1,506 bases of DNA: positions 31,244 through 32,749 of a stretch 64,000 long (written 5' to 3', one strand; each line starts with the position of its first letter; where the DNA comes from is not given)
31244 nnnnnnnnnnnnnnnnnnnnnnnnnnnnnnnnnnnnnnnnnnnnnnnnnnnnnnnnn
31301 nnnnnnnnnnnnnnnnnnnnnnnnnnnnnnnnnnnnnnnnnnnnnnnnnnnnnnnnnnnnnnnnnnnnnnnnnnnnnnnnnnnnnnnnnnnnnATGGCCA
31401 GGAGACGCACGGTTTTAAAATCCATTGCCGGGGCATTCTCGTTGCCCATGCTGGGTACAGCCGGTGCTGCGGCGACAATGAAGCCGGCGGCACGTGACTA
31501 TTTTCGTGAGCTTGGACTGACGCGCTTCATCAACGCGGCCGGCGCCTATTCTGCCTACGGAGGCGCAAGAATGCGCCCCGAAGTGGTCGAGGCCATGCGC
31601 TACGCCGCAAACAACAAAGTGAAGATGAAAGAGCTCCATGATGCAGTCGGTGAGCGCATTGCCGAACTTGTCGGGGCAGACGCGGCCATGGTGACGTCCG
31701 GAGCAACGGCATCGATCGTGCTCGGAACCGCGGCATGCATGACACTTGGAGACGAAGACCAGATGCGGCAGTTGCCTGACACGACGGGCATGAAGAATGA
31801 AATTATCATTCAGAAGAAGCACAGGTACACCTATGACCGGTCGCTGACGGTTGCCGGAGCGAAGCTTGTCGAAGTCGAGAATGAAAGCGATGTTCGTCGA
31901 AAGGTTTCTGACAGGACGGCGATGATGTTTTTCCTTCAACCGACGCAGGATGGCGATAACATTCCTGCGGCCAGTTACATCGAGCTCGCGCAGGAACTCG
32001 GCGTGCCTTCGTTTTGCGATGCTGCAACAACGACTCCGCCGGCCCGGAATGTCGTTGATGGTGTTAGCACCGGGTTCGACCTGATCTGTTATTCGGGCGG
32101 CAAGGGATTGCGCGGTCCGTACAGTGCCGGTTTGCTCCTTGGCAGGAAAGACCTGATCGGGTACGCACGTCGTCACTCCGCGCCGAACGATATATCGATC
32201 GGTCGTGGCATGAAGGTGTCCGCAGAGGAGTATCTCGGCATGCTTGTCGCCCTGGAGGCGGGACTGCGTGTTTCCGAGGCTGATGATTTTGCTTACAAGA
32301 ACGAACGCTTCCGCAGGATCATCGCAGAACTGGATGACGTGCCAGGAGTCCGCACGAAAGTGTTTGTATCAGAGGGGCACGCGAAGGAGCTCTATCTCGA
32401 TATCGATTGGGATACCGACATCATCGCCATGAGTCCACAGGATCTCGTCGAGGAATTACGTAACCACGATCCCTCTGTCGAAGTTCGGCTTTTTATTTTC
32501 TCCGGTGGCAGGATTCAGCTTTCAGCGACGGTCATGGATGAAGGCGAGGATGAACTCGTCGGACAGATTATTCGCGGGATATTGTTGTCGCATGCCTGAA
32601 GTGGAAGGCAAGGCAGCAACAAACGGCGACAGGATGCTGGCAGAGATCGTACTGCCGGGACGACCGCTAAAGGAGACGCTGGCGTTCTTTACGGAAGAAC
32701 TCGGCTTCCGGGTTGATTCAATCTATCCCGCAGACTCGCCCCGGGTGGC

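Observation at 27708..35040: Candidate periplasmic processing module: two HHS proteins divergent from two Tat-exported PLP enzymes, a cupin and a Na+ symporter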

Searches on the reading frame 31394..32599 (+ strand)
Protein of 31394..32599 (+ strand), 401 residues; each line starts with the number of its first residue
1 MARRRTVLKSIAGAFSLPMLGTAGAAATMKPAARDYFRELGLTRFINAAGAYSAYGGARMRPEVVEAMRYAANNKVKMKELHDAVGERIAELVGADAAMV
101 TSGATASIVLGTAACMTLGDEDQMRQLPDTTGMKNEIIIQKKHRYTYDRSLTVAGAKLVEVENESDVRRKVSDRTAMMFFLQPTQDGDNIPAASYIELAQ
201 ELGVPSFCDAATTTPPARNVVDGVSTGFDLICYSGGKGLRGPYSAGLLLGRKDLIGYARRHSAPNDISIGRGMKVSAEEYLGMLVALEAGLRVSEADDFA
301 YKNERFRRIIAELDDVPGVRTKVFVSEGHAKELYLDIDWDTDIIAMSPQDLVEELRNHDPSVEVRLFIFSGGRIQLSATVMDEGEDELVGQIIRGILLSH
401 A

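Call 3: search_protein_families(library=pfam, proteins=[window:31394-32599:+], max_evalue=0.01)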
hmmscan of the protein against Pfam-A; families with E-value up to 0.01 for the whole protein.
window:31394-32599:+ (401 aa): 2 families
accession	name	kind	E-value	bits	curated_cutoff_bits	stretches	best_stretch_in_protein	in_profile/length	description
PF03841.19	SelA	-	7.6e-05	22.3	22.8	1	199-261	174-236/367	L-seryl-tRNA selenium transferase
PF01053.26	Cys_Met_Meta_PP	-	0.0006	18.9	27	1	82-241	54-202/381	Cys/Met metabolism PLP-dependent enzyme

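Call 4: search_protein_families(library=ncbifam, proteins=[window:31394-32599:+], max_evalue=0.01)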
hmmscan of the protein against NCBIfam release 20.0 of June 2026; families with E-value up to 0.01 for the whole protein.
window:31394-32599:+ (401 aa): 6 families
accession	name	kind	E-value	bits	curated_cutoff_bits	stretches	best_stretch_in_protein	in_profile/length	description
TIGR01437.1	selA_rel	subfamily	1.2e-49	169.2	385.3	1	37-396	2-362/363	DgaE family pyridoxal phosphate-dependent ammonia lyase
NF047797.1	glminPNH3LysDgaE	equivalog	4.6e-41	141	600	1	37-393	4-358/367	D-glucosaminate-6-phosphate ammonia lyase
TIGR00474.1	selA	equivalog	6e-06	25.4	267.9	1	196-266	246-316/455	L-seryl-tRNA(Sec) selenium transferase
TIGR01326.1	OAH_OAS_sulfhy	subfamily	0.0037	16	495.1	1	82-241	59-207/418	O-acetylhomoserine aminocarboxypropyltransferase/cysteine synthase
NF041088.1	ala_glut_racmase_Arch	equivalog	0.0039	16.2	629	1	85-252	62-220/381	bifunctional L-alanine/L-glutamate racemase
NF006810.0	PRK09331.1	subfamily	0.0067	15.3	301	0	77-254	63-239/397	Sep-tRNA:Cys-tRNA synthetase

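Call 48: search_solved_structures(query=window:31394-32599:+, max_evalue=1e-10, show_alignments=2)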
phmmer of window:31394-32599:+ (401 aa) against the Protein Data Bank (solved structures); distinct sequences matched with E-value up to 1e-10: 2.
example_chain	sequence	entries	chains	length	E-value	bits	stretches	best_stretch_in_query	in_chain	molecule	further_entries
8t7j_A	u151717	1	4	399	1.1e-34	123.4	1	37-400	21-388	Putative selenocysteine synthase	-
7lc0_A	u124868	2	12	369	3.7e-29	105.3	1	36-395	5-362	Putative selenocysteine synthase (L-seryl-tRNA(Ser) selenium transferase) | D-glucosaminate-6-phosphate ammonia lyase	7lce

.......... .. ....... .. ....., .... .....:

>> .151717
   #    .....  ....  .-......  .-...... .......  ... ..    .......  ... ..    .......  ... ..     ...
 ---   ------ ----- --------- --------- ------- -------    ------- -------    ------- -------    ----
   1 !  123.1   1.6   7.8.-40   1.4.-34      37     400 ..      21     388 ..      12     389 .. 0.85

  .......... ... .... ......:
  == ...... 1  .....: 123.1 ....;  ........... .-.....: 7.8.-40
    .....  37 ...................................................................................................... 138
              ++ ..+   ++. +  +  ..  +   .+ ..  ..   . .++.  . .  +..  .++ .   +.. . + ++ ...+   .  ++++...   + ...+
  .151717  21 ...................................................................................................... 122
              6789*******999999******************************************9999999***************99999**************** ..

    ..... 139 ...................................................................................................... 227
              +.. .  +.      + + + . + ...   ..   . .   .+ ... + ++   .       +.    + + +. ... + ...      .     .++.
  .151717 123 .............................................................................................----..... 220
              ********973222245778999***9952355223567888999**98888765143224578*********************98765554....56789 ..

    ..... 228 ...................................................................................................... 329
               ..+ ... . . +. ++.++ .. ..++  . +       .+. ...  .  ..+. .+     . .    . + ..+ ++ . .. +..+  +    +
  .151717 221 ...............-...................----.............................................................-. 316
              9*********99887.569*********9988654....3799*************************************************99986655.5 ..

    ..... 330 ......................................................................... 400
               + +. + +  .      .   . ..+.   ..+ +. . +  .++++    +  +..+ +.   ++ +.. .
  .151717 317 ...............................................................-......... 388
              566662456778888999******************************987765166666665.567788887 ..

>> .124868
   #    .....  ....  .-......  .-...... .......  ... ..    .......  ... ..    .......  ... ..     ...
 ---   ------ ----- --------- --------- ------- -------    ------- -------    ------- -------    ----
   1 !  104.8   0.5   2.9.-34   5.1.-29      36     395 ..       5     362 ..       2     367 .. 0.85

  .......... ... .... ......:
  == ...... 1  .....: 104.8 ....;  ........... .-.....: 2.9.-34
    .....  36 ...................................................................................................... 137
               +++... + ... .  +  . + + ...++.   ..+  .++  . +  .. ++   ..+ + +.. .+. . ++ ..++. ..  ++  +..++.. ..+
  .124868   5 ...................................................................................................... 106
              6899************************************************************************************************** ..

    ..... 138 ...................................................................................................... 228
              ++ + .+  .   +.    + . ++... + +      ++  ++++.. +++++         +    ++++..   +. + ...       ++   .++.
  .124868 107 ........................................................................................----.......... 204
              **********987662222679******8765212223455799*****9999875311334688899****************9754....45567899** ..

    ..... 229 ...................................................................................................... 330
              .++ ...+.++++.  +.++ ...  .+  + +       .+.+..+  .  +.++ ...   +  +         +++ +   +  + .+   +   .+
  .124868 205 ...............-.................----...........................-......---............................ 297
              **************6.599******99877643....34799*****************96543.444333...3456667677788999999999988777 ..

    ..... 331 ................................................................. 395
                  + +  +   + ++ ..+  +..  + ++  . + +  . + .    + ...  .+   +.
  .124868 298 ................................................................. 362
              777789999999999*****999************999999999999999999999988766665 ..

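Call 57: list_cluster_members(proteins=[P0001, P0241, window:31394-32599:+, window:33646-35040:-])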
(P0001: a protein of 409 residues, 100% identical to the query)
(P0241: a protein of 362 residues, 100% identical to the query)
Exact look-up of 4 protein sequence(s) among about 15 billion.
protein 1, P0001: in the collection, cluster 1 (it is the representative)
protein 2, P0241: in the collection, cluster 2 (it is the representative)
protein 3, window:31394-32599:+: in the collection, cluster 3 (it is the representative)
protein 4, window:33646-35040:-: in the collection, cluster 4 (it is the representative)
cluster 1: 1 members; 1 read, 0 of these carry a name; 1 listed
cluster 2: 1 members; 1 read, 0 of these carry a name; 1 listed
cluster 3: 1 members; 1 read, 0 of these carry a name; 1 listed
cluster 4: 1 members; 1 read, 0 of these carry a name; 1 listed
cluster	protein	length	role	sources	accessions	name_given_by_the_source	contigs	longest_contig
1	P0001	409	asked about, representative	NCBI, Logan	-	-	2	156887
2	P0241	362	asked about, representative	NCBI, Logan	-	-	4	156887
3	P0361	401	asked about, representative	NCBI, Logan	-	-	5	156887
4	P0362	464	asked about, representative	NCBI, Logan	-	-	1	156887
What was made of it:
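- Tried and rejected: Names or accessions for the window proteins: none on record (call 57).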
